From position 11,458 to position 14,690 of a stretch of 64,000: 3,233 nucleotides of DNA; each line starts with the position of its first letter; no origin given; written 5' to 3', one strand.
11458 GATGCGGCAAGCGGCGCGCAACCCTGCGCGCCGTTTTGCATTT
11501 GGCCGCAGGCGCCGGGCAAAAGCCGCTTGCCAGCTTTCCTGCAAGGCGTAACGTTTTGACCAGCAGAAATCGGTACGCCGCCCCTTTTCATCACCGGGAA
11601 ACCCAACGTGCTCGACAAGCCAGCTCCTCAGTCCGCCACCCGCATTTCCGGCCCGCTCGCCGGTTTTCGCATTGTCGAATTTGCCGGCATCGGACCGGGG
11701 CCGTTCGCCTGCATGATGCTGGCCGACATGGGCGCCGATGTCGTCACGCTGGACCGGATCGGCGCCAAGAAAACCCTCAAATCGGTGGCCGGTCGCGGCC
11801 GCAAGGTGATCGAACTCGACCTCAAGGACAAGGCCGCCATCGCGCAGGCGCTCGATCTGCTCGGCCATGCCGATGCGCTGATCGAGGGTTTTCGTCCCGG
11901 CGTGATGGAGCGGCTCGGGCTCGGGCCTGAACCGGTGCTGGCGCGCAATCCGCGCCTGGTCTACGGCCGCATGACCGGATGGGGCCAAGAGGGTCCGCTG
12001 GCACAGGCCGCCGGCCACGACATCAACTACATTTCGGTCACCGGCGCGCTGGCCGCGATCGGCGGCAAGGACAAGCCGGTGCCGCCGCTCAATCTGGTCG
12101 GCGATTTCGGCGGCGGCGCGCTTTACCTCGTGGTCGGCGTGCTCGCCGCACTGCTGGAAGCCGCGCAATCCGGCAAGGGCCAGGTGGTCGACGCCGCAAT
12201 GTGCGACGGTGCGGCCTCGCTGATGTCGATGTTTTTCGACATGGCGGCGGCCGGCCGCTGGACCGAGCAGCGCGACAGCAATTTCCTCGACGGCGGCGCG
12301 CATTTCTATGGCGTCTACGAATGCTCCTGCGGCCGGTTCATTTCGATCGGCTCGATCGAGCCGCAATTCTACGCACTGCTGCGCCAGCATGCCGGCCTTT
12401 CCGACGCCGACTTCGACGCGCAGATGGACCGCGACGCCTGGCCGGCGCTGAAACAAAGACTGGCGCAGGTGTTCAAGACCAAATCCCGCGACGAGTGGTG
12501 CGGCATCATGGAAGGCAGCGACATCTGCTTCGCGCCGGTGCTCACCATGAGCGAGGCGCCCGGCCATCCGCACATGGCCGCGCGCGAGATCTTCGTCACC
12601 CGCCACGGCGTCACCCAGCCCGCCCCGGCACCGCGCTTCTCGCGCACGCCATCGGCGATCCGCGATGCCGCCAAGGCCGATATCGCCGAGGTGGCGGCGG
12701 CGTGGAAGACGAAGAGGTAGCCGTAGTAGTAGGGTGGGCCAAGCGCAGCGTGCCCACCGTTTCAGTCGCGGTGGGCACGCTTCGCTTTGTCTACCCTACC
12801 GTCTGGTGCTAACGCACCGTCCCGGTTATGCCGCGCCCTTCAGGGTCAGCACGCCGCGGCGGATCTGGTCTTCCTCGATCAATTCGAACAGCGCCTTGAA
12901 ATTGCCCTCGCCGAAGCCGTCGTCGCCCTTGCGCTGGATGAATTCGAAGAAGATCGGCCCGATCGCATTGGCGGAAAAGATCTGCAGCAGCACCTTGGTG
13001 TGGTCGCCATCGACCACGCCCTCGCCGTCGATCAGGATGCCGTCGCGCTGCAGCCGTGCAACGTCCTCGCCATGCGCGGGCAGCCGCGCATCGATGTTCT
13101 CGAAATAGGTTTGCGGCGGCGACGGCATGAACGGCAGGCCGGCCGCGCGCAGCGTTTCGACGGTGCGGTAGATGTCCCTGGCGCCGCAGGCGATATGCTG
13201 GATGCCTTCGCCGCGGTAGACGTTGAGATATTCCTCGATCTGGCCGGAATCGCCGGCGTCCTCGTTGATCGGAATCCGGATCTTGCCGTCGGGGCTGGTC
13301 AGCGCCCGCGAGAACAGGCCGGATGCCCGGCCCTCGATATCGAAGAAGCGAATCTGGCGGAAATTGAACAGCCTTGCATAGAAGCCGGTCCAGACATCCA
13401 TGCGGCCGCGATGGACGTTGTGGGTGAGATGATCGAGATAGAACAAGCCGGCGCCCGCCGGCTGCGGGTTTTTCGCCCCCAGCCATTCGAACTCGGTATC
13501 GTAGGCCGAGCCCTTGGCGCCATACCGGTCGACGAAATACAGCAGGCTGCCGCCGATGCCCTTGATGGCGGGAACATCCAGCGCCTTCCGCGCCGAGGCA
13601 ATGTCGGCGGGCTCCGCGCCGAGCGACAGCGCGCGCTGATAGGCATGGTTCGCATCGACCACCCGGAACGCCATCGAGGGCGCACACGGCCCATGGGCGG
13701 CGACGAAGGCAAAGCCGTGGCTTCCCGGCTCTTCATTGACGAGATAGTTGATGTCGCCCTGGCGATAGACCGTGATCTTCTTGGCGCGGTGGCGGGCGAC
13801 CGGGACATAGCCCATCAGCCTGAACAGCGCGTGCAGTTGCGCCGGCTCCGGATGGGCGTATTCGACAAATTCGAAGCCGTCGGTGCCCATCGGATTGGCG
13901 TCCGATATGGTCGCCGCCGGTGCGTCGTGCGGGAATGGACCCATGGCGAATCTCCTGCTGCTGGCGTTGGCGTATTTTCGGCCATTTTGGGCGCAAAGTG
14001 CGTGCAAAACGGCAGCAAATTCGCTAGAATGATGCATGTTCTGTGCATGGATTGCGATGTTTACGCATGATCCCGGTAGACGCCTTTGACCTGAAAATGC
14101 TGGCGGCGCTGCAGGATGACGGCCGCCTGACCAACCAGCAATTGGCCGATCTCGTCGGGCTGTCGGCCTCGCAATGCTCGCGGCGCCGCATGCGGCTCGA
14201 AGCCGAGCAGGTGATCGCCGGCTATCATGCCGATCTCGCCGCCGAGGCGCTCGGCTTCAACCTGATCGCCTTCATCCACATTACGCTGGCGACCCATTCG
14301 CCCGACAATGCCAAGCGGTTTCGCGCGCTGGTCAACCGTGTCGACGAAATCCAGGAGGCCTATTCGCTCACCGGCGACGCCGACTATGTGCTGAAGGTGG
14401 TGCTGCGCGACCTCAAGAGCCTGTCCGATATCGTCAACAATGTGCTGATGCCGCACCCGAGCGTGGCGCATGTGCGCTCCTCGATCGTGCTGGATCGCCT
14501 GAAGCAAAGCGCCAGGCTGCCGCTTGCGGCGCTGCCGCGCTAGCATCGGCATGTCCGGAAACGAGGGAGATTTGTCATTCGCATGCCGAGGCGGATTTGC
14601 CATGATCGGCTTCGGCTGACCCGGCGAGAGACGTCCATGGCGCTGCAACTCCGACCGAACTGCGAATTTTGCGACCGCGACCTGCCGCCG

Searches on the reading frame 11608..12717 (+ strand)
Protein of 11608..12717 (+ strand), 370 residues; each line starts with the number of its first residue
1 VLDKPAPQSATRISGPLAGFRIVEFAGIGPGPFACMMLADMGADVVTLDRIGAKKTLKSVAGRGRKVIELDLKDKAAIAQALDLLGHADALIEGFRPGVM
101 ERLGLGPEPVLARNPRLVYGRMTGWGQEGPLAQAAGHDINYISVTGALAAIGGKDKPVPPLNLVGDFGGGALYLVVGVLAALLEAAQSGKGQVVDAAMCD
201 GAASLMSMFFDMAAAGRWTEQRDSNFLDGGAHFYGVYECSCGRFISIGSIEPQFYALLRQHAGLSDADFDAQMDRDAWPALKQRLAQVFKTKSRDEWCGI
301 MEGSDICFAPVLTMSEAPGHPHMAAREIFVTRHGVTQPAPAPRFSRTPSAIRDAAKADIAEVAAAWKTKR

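Call 63: search_protein_families(library=ncbifam, max_evalue=1e-30, proteins=[window:11608-12717:+])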
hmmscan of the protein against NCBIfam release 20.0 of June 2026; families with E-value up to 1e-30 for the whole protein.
window:11608-12717:+ (370 aa): 2 families
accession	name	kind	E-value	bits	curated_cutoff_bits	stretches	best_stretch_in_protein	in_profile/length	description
NF008511.0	PRK11430.1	equivalog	6.1e-33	114.5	522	1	12-341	5-350/381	CoA:oxalate CoA-transferase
NF052585.1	SucGlutTfsCaiB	equivalog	2.9e-31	108.5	750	0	61-207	72-218/394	succinate--glutarate CoA-transferase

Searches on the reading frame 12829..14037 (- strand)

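Call 63: search_protein_families(library=ncbifam, max_evalue=1e-30, proteins=[window:12829-14037:-])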
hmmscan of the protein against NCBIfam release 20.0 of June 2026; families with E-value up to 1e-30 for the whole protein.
window:12829-14037:- (403 aa): 2 families
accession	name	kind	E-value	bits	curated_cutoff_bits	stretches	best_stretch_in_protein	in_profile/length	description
TIGR01263.1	4HPPD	equivalog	6.3e-112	374.6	277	1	54-397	2-353/353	4-hydroxyphenylpyruvate dioxygenase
NF042435.1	DhshikDhtase_QuiC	equivalog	9.4e-51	173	1200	1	43-380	285-616/635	3-dehydroshikimate dehydratase QuiC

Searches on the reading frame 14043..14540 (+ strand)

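Call 65: search_protein_families(library=ncbifam, max_evalue=1e-30, proteins=[window:14043-14540:+])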
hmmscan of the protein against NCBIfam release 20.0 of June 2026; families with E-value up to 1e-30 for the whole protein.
window:14043-14540:+ (166 aa): 1 family
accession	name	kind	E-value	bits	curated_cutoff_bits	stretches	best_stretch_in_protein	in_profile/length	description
NF008370.0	PRK11169.1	equivalog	1.1e-33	116.2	233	1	12-161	12-161/164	leucine-responsive transcriptional regulator Lrp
